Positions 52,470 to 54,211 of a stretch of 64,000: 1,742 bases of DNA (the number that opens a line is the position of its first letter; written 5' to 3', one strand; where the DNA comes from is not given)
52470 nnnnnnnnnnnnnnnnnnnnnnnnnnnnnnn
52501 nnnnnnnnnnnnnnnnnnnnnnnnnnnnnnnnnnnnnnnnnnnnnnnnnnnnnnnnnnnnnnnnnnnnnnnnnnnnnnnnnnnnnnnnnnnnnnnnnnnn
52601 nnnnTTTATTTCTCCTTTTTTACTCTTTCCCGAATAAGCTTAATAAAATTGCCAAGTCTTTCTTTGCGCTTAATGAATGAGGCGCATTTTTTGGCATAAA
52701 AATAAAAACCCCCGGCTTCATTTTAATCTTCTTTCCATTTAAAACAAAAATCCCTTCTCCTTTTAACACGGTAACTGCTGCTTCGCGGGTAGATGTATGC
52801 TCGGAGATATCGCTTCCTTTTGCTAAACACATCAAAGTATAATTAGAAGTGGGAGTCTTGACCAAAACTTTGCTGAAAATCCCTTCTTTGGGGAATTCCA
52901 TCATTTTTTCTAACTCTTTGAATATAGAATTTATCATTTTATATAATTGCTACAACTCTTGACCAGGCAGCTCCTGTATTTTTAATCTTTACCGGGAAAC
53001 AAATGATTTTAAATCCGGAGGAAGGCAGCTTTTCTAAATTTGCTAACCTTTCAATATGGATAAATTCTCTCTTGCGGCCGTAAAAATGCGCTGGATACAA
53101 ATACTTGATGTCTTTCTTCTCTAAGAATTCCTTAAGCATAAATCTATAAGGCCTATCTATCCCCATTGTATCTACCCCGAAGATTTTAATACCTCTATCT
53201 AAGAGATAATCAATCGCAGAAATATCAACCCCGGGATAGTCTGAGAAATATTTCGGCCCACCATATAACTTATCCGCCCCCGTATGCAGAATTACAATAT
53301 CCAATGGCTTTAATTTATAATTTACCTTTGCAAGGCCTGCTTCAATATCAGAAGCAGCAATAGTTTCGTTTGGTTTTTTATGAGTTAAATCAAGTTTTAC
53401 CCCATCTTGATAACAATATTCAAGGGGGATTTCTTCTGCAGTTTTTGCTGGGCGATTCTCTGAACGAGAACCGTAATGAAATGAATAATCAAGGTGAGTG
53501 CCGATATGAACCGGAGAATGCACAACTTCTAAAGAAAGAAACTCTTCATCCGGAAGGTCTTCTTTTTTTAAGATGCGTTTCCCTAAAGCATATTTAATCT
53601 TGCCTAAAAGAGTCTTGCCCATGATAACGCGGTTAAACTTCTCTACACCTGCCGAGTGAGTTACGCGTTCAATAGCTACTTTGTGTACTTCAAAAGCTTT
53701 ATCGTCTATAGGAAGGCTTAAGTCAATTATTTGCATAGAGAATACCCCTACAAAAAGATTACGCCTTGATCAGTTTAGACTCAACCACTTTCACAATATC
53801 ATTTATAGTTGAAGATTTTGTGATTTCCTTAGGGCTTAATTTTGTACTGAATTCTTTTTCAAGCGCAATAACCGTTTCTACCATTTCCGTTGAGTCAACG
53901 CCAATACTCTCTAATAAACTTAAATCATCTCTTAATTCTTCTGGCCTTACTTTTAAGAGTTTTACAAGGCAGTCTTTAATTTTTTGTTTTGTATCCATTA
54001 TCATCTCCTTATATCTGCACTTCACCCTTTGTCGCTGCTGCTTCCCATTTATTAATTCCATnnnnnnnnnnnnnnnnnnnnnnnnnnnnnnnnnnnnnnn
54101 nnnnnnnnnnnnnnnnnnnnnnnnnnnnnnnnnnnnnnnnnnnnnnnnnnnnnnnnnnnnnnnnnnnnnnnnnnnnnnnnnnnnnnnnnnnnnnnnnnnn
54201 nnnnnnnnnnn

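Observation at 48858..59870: Type II PKS-like biosynthetic gene cluster (KS + inactive KS partner + ACP + cyclases + radical SAM) in an AT-rich diderm bacterium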

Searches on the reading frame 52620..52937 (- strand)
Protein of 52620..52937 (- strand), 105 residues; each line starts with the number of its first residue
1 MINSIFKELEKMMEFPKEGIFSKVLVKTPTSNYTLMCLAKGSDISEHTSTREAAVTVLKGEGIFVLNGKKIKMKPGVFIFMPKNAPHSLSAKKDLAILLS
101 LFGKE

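Call 4: search_protein_families(library=pfam, proteins=[window:52620-52937:-], max_evalue=0.01)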
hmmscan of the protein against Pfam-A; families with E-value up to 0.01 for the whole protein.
window:52620-52937:- (105 aa): 4 families
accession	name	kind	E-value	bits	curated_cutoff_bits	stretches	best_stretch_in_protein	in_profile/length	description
PF07883.17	Cupin_2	-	4.4e-12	46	27.2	1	35-94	2-61/70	Cupin domain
PF02311.25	AraC_binding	-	0.00018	21.7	21.1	1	57-93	29-65/135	AraC-like ligand binding domain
PF12973.13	Cupin_7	-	0.0021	18.3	27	1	14-95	15-94/105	ChrR Cupin-like domain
PF03079.20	ARD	-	0.0062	17.2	27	1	45-94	86-140/157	ARD/ARD' family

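Call 6: search_protein_families(library=ncbifam, proteins=[window:52620-52937:-], max_evalue=0.01)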
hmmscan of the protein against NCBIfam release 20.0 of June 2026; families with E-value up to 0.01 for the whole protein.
window:52620-52937:- (105 aa): 7 families
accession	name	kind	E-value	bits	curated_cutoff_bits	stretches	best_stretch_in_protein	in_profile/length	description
NF008376.0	PRK11171.1-5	equivalog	0.00015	21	338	1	40-96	79-135/278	(S)-ureidoglycine aminohydrolase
NF040771.1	AAH_UGLYAH2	exception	0.00023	20.4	350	1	40-95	74-129/267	bifunctional allantoicase/(S)-ureidoglycine aminohydrolase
TIGR00218.1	manA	equivalog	0.001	18.4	116.2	1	13-92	274-352/359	mannose-6-phosphate isomerase, class I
NF008373.0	PRK11171.1-2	equivalog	0.001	18.3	445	1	39-93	78-132/274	(S)-ureidoglycine aminohydrolase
NF010028.0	PRK13503.1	equivalog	0.0038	16.7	288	1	42-97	26-81/278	HTH-type transcriptional activator RhaS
NF049978.1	AminoSalDhMabB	equivalog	0.0038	16.7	650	1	36-101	250-319/351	5-aminosalicylate 1,2-dioxygenase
TIGR03214.2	ura-cupin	equivalog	0.005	16.3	200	1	38-95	54-116/249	(S)-ureidoglycine aminohydrolase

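Call 75: search_solved_structures(query=window:52620-52937:-, max_evalue=1)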
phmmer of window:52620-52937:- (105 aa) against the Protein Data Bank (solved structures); distinct sequences matched with E-value up to 1: 42.
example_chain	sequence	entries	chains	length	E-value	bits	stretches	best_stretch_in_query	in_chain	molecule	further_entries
3rns_A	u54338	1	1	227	1.5e-15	60.4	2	9-99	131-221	Cupin 2 conserved barrel domain protein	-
1yhf_A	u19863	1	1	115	9.1e-08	35.4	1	14-100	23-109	hypothetical protein SPy1581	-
5j4g_A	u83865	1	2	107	1e-05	28.9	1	23-102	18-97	Uncharacterized protein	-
5j4f_A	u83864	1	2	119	1.4e-05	28.4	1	23-102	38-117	Uncharacterized protein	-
4fag_A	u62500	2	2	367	7.4e-05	26.1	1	38-94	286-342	Gentisate 1,2-dioxygenase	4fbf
3nst_A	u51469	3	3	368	7.6e-05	26.1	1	38-94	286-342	Gentisate 1,2-dioxygenase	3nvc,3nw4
2phd_A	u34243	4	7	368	0.00011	25.5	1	38-94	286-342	Gentisate 1,2-dioxygenase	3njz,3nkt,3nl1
4fah_A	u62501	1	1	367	0.00011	25.5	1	38-94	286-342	Gentisate 1,2-dioxygenase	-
1sq4_A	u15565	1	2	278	0.00053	23.4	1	39-88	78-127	Glyoxylate-induced Protein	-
2ozj_A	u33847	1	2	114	0.00071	22.9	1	11-97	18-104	Cupin 2, conserved barrel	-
2q30_A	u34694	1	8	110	0.00099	22.5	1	40-101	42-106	Uncharacterized protein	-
1y3t_A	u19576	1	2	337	0.0017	21.7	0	54-90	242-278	Hypothetical protein yxaG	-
2h0v_A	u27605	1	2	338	0.0018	21.7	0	54-90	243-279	Quercetin 2,3-dioxygenase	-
1o4t_A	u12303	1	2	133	0.0025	21.2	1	21-91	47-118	putative oxalate decarboxylase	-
4b29_A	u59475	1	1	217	0.0057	20.1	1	38-101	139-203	DIMETHYLSULFONIOPROPIONATE LYASE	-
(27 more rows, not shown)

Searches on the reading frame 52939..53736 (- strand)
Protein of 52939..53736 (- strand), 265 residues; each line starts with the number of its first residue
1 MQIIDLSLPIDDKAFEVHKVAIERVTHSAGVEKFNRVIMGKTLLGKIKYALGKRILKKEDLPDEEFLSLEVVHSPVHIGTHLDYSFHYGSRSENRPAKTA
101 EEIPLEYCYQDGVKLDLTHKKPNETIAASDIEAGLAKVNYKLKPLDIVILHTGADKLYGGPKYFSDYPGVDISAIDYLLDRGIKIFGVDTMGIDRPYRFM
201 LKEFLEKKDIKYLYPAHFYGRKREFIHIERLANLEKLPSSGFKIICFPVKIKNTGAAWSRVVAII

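Call 4: search_protein_families(library=pfam, proteins=[window:52939-53736:-], max_evalue=0.01)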
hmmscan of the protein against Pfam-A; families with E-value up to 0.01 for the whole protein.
window:52939-53736:- (265 aa): 1 family
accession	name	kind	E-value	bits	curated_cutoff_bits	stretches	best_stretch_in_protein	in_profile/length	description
PF04199.19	Cyclase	-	1.1e-27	97.5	23.1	1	4-195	1-142/142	Putative cyclase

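Call 6: search_protein_families(library=ncbifam, proteins=[window:52939-53736:-], max_evalue=0.01)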
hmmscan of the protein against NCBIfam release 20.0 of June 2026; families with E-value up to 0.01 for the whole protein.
window:52939-53736:- (265 aa): 1 family
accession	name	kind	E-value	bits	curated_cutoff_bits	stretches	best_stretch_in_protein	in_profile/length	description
TIGR03035.1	trp_arylform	equivalog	0.00034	20.6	223.05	1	75-195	44-149/206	arylformamidase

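Call 39: search_solved_structures(query=window:52939-53736:-, max_evalue=0.01)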
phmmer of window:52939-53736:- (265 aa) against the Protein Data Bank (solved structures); distinct sequences matched with E-value up to 0.01: 8.
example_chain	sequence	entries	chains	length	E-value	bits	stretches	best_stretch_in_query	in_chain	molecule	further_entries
5nnb_A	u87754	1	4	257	7.4e-08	35.6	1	76-264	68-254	isatin hydrolase A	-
5nna_A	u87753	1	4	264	8.1e-08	35.4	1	76-264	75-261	isatin hydrolase A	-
2b0a_A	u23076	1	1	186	0.00019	24.4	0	141-193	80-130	Hypothetical protein MJ0783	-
8hmo_A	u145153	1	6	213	0.00075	22.4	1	75-197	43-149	Metal-dependent hydrolase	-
6bnn_A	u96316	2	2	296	0.0059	19.5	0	48-118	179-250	Lactoylglutathione lyase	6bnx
6bnz_A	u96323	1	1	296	0.0059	19.5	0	48-118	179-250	Lactoylglutathione lyase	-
5d7z_A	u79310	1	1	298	0.006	19.5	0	48-118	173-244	Lactoylglutathione lyase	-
4j0n_A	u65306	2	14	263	0.0077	19.1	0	167-261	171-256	Isatin hydrolase B | Putative uncharacterized protein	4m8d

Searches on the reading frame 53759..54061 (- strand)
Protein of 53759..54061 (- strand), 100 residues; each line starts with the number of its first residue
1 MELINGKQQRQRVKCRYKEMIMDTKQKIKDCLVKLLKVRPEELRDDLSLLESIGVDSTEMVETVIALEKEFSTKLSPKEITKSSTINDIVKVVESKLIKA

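Call 4: search_protein_families(library=pfam, proteins=[window:53759-54061:-], max_evalue=0.01)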
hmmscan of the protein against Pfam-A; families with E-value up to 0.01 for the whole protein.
window:53759-54061:- (100 aa): 2 families
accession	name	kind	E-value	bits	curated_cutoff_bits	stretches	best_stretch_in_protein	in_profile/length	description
PF00550.31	PP-binding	-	1.3e-10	41.8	20.8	1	26-92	1-66/67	Phosphopantetheine attachment site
PF23297.2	ACP_SdgA_C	-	0.00011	22.7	27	1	23-97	10-83/95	Highly reducing polyketide synthase sdgA, C-terminal ACP domain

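Call 6: search_protein_families(library=ncbifam, proteins=[window:53759-54061:-], max_evalue=0.01)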
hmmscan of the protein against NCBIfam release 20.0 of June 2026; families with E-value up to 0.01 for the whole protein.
window:53759-54061:- (100 aa): 13 families
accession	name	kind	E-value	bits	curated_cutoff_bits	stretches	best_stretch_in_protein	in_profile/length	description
NF002148.0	PRK00982.1-2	subfamily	2.3e-12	46.5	71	1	22-96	3-77/79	acyl carrier protein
NF002149.0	PRK00982.1-3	equivalog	3.6e-11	42.8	106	1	23-96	3-76/78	acyl carrier protein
TIGR00517.1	acyl_carrier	equivalog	3.3e-10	39.7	70.45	1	23-96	3-76/77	acyl carrier protein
NF002151.0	PRK00982.1-5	equivalog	3.4e-10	39.9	92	1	23-96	3-76/78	acyl carrier protein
NF002150.0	PRK00982.1-4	subfamily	1.2e-09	38.2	66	1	26-96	8-78/80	acyl carrier protein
NF003757.0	PRK05350.1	equivalog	3.2e-09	36.8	65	1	26-97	9-80/83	acyl carrier protein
NF006031.0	PRK08172.1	equivalog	9.1e-08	32.7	76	1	20-97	1-78/82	acyl carrier protein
NF058660.1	cispen_ACP_AmcB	equivalog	4e-06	26.9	80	1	24-95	2-77/80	cispentacin biosynthesis acyl carrier protein AmcB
NF002147.0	PRK00982.1-1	equivalog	5.7e-06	26.1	84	1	35-95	19-79/83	acyl carrier protein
NF009104.0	PRK12449.1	equivalog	6.5e-06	26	70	1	24-96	2-78/80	acyl carrier protein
NF040636.1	AcpM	exception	6.1e-05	23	146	1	36-94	18-76/93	meromycolate extension acyl carrier protein AcpM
NF004533.0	PRK05883.1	equivalog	0.001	18.8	72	1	29-96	29-96/100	acyl carrier protein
TIGR04069.1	ocin_ACP_rel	hypoth_equivalog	0.004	17.6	70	1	44-93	26-77/77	peptide maturation system acyl carrier-related protein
